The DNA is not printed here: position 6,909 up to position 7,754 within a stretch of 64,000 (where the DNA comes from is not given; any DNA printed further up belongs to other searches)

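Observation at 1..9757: Regulator-less catabolic island of unassignable function, next to rplS where trmD would be expected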

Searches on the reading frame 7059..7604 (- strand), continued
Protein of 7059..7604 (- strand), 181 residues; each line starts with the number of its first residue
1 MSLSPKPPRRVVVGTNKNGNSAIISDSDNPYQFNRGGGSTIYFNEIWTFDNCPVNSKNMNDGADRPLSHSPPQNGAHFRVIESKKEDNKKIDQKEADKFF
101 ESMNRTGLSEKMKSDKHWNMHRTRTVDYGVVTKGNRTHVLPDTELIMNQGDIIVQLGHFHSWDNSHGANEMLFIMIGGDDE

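Call 56: find_related_loci(query=A2, collection=metagenome_contigs, flank=8000)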
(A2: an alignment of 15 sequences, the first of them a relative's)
Query A2 (190 aa) in metagenome_contigs; peptide patterns used: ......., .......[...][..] (x = any residue, [..] = any of these).
187 stretches matched a pattern; 85 encode a relative of the query (tblastn E <= 1e-3); the best 80 are kept; 80 distinct loci.
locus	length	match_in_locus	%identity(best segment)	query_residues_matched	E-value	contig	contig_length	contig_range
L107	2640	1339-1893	88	1-185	2e-115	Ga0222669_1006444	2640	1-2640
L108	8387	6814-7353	85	6-185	1e-105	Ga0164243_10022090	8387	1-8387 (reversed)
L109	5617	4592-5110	89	17-189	5e-105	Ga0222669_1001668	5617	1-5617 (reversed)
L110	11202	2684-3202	89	17-189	5e-105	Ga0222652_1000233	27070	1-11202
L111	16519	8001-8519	89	17-189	5e-105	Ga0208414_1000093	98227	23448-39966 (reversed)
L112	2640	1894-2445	82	1-184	1e-106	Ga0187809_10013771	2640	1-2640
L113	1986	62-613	81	1-185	9e-107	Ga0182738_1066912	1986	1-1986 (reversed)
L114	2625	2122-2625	88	1-168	4e-103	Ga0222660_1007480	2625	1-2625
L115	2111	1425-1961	82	5-184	2e-103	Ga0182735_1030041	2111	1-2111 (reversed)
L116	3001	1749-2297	76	2-185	2e-99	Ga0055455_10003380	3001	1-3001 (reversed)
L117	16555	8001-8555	75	1-185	5e-96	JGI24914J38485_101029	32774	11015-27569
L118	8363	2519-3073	74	1-185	1e-95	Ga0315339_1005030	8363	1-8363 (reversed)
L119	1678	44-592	68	6-188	3e-91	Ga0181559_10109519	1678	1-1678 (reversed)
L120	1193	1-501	72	22-188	3e-89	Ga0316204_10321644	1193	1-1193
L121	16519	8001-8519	65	11-183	1e-78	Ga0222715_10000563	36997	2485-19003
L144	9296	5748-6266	65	11-183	6e-74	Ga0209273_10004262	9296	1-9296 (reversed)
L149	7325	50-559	65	11-180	5e-73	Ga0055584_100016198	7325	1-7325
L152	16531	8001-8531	62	11-185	1e-70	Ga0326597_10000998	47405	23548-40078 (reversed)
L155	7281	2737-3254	65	11-183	1e-64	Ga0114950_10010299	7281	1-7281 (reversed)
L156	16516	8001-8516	58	11-183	1e-62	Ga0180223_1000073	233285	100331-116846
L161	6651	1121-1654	44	9-184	1e-40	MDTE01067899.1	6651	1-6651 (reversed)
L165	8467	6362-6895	40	9-184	8e-37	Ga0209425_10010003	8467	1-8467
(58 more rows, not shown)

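Call 60: search_protein_families(library=pfam, proteins=[L149:1532-2965:+, L092:19237-19962:+, L165:6906-8156:-, L114:1280-2086:+, L144:8526-9296:+, L155:784-1773:-, L152:7800-8867:-, L110:4315-5637:-, L156:11735-12943:+, L161:2923-3864:-], max_evalue=0.001)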
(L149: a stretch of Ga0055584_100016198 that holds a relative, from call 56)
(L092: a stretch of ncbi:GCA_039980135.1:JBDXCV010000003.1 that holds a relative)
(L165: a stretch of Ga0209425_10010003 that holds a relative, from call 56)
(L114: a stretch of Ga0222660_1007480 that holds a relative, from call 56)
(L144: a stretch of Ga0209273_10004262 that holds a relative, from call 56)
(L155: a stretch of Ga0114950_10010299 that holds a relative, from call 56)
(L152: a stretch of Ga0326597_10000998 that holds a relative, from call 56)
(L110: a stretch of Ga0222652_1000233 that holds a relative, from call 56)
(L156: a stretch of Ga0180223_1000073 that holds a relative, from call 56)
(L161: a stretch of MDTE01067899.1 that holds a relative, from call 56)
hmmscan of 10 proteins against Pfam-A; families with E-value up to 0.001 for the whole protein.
L149:1532-2965:+ (477 aa): 1 family
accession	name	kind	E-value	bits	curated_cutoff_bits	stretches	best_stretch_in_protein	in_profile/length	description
PF03480.18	DctP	-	2.3e-26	93.2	23.4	1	182-450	14-281/286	Bacterial extracellular solute-binding protein, family 7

L092:19237-19962:+ (241 aa): 1 family
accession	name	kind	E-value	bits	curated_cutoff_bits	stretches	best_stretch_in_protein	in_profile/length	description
PF02627.25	CMD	-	0.00044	20.6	23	0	65-90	20-45/84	Carboxymuconolactone decarboxylase family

L165:6906-8156:- (416 aa): 2 families
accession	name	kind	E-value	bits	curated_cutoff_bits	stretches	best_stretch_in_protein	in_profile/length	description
PF07690.21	MFS_1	-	2.6e-48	165.1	33.4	2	27-373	1-347/347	Major Facilitator Superfamily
PF13347.12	MFS_2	-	1.3e-07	31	27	1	91-384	72-385/427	MFS/sugar transport protein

L114:1280-2086:+ (268 aa): 3 families
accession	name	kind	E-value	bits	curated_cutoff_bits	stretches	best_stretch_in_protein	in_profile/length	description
PF18014.7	Acetyltransf_18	-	3e-30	104.9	22.7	1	140-258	1-121/124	Acetyltransferase (GNAT) domain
PF00583.31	Acetyltransf_1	-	2.1e-09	38.1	20.7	1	8-87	13-93/116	Acetyltransferase (GNAT) family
PF13508.13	Acetyltransf_7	-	0.00048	20.9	27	0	29-103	5-83/84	Acetyltransferase (GNAT) domain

L144:8526-9296:+ (257 aa): 2 families
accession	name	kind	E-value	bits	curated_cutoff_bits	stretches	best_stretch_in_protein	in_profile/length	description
PF06808.19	DctM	-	2.2e-48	165.6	23.8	1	10-255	3-247/413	Tripartite ATP-independent periplasmic transporter, DctM component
PF03553.21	Na_H_antiporter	-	0.00093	19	23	1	89-162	194-266/303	Na+/H+ antiporter family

L155:784-1773:- (329 aa): 3 families
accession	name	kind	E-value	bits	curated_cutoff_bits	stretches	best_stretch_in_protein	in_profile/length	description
PF13462.12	Thioredoxin_4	-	1.3e-43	149.5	23.2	1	160-323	4-164/165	Thioredoxin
PF02600.21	DsbB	-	4.4e-17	63.3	22.1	1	9-101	55-147/148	Disulfide bond formation protein DsbB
PF01323.26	DSBA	-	7.8e-12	45.8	25.6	1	255-322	123-190/191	DSBA-like thioredoxin domain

L152:7800-8867:- (355 aa): 0 families

L110:4315-5637:- (440 aa): 0 families

L156:11735-12943:+ (402 aa): 1 family
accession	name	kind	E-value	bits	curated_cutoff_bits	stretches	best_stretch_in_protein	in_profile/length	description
PF03401.19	TctC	-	2.6e-76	257.2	27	1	128-389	3-264/274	Tripartite tricarboxylate transporter family receptor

L161:2923-3864:- (313 aa): 3 families
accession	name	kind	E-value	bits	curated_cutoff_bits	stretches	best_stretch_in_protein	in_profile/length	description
PF12804.13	NTP_transf_3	-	3.2e-39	135.1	27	1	117-280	1-159/160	MobA-like NTP transferase domain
PF02348.25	CTP_transf_3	-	2.5e-07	31.2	22.6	1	131-229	14-112/217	Cytidylyltransferase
PF01128.25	IspD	-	1.7e-06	28.4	27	1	115-233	1-119/221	2-C-methyl-D-erythritol 4-phosphate cytidylyltransferase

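Call 70: predict_structure(alignment_id=A3)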
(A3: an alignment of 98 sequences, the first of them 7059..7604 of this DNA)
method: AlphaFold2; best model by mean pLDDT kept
length: 181 residues; sequences in the alignment: 98
mean_pLDDT: 93.5   pTM: 0.88
mean pLDDT of the five models: 93.5, 93.5, 93.1, 93.1, 92.4
residues with pLDDT >= 90: 159; 70-90: 19; 50-70: 2; < 50: 1
segments of 3 or more residues with pLDDT < 50: none
pLDDT, mean of each block of 10 residues (from residue 1): 85 93 96 93 96 88 93 95 94 94 88 94 96 98 98 97 96 93 54
secondary structure, 60 per line:
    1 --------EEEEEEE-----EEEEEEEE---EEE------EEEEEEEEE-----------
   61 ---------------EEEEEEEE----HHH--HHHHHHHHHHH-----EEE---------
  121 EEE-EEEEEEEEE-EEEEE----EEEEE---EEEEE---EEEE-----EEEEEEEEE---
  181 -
elements in order: E9-15 E21-28 E32-34 E41-49 E76-83 H93-103 E109-111 E121-123 E125-133 E135-139 E144-148 E152-156 E160-163 E169-177
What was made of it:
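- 7059..7604 (-): cupB, the N-terminal-type half of the split bicupin (no Pfam hit). The AF2 model has pLDDT 93.5 (call 70).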

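Call 72: fold_search(model_id=the predicted structure, library=pdb)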
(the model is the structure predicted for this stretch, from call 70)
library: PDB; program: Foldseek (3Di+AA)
matches with E <= 10: 1577; with E <= 0.001: 83
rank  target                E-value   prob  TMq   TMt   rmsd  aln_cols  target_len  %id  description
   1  3es1                  1.6e-11  1.00  0.71  0.78   4.5       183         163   24  Crystal structure of protein with a cupin-like fold and unknown function (YP_001165807.1) from NOVOSPHINGOBIUM AROMATICI (released 2008-10-14)
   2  8x0u_C                3.4e-11  1.00  0.71  0.70   3.7       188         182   21  Crystal structure of cupin-like fold protein StrC from Stachybotrys sp.g12 (released 2024-09-11)
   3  8x0u_A                8.3e-11  1.00  0.72  0.69   3.5       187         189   21  Crystal structure of cupin-like fold protein StrC from Stachybotrys sp.g12 (released 2024-09-11)
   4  8x0v_A                8.3e-11  1.00  0.68  0.65   3.9       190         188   22  Crystal structure of cupin-like fold protein StrC in complex with substrate analogue from Stachybotrys sp.g12 (released 2024-09-11)
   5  8x0v_F                8.7e-11  1.00  0.71  0.71   3.6       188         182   21  Crystal structure of cupin-like fold protein StrC in complex with substrate analogue from Stachybotrys sp.g12 (released 2024-09-11)
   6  8x0v_B                8.7e-11  1.00  0.71  0.69   3.6       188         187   21  Crystal structure of cupin-like fold protein StrC in complex with substrate analogue from Stachybotrys sp.g12 (released 2024-09-11)
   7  8x0u_I                9.7e-11  1.00  0.71  0.69   3.6       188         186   21  Crystal structure of cupin-like fold protein StrC from Stachybotrys sp.g12 (released 2024-09-11)
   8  8x0u_B                1.0e-10  1.00  0.71  0.70   3.6       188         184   21  Crystal structure of cupin-like fold protein StrC from Stachybotrys sp.g12 (released 2024-09-11)
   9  8x0u_K                1.9e-10  1.00  0.72  0.71   3.6       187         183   21  Crystal structure of cupin-like fold protein StrC from Stachybotrys sp.g12 (released 2024-09-11)
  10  2pyt_A                8.2e-06  1.00  0.46  0.61   6.2       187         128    9  Crystal structure of a putative ethanolamine utilization protein q (eutq, stm2468) from salmonella typhimurium lt2 at  (released 2007-05-29)
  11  2pyt_B                1.6e-05  1.00  0.45  0.62   6.0       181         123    9  Crystal structure of a putative ethanolamine utilization protein q (eutq, stm2468) from salmonella typhimurium lt2 at  (released 2007-05-29)
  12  6o2d_A                4.2e-05  1.00  0.43  0.55   5.4       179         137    9  Schizosaccharomyces pombe Cnp3 Cupin Domain (released 2019-08-21)
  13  6l2f_A                7.5e-05  1.00  0.44  0.65   7.9       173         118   10  Crystal structure of a cupin protein (tm1459, H54AH58A mutant) in copper (Cu) substituted form (released 2020-04-01)
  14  9jew_A                8.4e-05  1.00  0.42  0.62   8.0       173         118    9  Crystal structure of a cupin protein (tm1459, C106V mutant) in iron (Fe) substituted form (released 2025-05-07)
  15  8hjy_A                8.8e-05  1.00  0.40  0.60   5.6       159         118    9  Crystal structure of a cupin protein (tm1459, H52A/H58E/F104W mutant) in copper (Cu) substituted form (released 2023-06-14)
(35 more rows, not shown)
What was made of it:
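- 7059..7604 (-): Foldseek gives TM 0.71 to 3ES1 and StrC (call 72).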
